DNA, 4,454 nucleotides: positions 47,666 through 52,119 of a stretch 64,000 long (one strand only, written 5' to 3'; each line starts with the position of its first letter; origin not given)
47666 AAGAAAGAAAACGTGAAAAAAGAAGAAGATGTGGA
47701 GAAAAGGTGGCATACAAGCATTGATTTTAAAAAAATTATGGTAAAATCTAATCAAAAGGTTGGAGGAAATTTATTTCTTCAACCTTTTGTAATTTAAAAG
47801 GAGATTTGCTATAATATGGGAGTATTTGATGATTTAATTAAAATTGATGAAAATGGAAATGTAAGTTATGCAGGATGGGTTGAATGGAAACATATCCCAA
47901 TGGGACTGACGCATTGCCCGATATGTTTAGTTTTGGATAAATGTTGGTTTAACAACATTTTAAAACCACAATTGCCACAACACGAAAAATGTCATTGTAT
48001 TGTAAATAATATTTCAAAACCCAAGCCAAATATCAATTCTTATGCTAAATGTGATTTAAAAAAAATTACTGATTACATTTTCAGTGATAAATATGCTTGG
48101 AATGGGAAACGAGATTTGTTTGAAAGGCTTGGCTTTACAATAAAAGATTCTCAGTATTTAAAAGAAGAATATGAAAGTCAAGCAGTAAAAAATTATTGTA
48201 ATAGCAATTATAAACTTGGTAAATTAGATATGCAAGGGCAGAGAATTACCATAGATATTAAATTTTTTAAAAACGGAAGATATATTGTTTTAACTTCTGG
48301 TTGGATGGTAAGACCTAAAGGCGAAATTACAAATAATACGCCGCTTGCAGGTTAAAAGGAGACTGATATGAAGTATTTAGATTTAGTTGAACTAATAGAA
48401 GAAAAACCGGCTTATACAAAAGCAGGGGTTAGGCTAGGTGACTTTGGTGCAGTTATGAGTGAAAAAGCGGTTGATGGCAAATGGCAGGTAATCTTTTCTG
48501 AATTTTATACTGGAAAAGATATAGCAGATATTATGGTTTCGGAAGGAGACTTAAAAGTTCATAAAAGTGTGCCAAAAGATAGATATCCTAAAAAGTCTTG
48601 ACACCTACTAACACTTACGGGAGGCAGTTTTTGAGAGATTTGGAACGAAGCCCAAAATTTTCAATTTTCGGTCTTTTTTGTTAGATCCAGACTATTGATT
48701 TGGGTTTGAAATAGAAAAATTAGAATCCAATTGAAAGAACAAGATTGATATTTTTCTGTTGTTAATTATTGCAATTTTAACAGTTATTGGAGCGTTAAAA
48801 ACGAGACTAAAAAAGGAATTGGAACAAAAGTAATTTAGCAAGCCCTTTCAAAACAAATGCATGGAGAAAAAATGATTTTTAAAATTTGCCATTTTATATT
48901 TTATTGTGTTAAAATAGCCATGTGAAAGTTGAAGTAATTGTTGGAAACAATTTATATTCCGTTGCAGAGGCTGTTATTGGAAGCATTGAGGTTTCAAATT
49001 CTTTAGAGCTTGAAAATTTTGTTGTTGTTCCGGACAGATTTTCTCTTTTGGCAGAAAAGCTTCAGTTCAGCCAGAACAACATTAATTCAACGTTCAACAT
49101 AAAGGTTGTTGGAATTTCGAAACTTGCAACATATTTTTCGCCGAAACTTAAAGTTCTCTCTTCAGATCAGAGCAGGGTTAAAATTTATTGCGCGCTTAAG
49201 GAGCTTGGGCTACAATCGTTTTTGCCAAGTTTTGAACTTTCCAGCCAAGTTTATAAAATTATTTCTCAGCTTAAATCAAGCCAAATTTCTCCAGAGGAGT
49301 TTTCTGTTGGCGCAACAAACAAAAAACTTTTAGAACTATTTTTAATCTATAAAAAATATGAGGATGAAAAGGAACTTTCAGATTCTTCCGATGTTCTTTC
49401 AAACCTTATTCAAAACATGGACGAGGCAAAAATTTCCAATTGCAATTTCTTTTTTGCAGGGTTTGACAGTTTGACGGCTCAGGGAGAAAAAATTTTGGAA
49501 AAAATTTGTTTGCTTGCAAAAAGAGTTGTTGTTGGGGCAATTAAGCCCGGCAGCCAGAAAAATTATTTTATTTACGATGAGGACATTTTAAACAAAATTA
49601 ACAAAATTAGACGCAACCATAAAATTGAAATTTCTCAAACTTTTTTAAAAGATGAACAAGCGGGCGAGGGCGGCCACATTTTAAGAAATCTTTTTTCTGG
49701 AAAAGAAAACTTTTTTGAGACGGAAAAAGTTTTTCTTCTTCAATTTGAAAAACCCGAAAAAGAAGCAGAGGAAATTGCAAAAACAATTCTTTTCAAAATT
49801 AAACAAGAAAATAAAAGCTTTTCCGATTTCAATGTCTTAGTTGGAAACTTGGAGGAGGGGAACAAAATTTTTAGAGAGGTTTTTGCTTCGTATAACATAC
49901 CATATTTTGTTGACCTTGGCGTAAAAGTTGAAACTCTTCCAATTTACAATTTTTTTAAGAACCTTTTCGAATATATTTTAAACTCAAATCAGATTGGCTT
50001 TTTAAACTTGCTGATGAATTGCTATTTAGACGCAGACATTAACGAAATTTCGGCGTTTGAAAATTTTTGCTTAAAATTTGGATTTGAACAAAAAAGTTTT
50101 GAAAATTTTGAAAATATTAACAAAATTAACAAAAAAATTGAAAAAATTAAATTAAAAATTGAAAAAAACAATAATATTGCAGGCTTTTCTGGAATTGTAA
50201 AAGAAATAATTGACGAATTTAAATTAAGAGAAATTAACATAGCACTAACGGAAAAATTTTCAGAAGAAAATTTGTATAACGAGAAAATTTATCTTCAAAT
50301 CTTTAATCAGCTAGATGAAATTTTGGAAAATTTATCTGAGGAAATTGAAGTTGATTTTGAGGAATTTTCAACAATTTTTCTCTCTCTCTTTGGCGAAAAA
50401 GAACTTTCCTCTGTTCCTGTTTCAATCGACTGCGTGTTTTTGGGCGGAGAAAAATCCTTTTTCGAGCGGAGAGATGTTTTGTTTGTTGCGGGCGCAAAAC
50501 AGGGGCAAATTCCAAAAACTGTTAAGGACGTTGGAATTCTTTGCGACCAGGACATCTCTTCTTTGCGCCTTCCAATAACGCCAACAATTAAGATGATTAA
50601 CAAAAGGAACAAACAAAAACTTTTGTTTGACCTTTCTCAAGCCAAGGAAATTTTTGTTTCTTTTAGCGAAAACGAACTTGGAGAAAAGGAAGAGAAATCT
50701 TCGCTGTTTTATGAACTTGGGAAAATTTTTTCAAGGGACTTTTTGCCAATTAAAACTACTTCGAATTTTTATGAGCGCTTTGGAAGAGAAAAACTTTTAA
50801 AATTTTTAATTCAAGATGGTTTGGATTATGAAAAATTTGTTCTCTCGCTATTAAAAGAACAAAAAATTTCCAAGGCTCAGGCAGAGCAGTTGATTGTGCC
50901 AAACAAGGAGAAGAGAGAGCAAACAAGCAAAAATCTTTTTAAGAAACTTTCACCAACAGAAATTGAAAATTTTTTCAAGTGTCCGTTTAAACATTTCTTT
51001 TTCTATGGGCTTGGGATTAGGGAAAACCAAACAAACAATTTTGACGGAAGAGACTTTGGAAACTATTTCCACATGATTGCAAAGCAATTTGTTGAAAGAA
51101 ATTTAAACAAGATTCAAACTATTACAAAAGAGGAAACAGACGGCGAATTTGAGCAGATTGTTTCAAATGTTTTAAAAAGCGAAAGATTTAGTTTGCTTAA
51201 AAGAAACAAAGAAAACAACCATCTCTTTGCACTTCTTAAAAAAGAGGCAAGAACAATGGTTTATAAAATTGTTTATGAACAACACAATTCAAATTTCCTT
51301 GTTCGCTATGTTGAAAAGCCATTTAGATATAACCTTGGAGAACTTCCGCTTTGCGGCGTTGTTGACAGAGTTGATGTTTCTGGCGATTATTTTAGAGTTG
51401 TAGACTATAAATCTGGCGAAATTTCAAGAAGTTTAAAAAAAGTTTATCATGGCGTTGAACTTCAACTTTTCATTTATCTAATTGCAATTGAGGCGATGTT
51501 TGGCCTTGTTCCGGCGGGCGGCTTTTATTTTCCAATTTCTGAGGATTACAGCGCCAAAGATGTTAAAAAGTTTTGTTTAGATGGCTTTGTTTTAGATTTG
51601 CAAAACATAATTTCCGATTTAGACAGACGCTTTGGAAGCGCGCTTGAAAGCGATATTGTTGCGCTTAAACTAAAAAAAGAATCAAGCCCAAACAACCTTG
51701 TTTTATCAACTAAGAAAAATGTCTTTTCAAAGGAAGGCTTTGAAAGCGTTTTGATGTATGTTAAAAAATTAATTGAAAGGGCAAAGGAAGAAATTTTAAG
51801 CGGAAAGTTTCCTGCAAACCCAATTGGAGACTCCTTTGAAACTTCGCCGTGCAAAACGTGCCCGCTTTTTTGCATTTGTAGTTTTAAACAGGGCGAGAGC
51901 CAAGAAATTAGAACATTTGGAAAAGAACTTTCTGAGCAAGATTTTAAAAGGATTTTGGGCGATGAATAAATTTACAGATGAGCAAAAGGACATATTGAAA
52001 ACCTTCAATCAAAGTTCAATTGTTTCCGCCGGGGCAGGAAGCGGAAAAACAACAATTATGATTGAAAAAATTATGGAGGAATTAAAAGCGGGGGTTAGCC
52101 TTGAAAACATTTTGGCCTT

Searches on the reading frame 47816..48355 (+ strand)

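Call 46: search_protein_families(library=pfam, proteins=[window:47816-48355:+])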
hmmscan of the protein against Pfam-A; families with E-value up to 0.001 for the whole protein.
window:47816-48355:+ (179 aa): 1 family
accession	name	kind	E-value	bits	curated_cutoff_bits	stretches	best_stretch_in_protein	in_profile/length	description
PF21814.2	DUF6883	-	2.1e-07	31.6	27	1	77-171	8-100/110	Domain of unknown function (DUF6883)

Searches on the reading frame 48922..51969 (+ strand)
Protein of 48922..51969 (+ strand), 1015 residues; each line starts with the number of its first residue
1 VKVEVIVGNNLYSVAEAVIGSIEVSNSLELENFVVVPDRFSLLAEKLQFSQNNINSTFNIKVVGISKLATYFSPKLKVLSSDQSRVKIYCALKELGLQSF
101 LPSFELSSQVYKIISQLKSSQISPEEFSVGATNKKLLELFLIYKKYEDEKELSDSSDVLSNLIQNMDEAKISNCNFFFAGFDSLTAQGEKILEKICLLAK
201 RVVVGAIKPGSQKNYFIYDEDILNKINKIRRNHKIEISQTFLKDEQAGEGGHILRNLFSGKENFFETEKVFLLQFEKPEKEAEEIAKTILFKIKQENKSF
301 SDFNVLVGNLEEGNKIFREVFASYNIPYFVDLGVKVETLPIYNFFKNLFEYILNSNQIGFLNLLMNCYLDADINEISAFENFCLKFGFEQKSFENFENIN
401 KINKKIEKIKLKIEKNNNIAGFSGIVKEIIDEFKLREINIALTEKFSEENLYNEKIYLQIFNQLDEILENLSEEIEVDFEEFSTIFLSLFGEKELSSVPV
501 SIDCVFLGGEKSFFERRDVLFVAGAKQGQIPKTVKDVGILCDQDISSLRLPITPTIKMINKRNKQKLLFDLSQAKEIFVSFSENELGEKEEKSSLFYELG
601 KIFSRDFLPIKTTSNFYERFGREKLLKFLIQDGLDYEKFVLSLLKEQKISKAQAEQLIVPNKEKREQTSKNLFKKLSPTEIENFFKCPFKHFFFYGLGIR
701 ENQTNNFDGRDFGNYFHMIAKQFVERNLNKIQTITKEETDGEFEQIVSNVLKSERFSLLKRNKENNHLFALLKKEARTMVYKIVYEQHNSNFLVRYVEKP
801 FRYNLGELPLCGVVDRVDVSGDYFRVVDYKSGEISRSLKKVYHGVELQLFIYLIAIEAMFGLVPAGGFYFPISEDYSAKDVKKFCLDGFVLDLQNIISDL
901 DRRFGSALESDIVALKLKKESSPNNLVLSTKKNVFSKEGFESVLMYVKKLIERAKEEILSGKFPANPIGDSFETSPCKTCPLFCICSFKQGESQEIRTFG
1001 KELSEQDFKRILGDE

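Call 18: search_protein_families(library=pfam, proteins=[window:48922-51969:+])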
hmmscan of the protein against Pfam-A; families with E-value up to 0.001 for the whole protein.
window:48922-51969:+ (1015 aa): 2 families
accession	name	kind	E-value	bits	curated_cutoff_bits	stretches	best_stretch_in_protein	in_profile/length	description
PF12705.13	PDDEXK_1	-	4e-32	112.5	22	1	675-986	1-246/247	PD-(D/E)XK nuclease superfamily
PF21445.3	ADDB_N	-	6.7e-12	45.6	26.6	1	32-246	31-278/290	ADDB, N-terminal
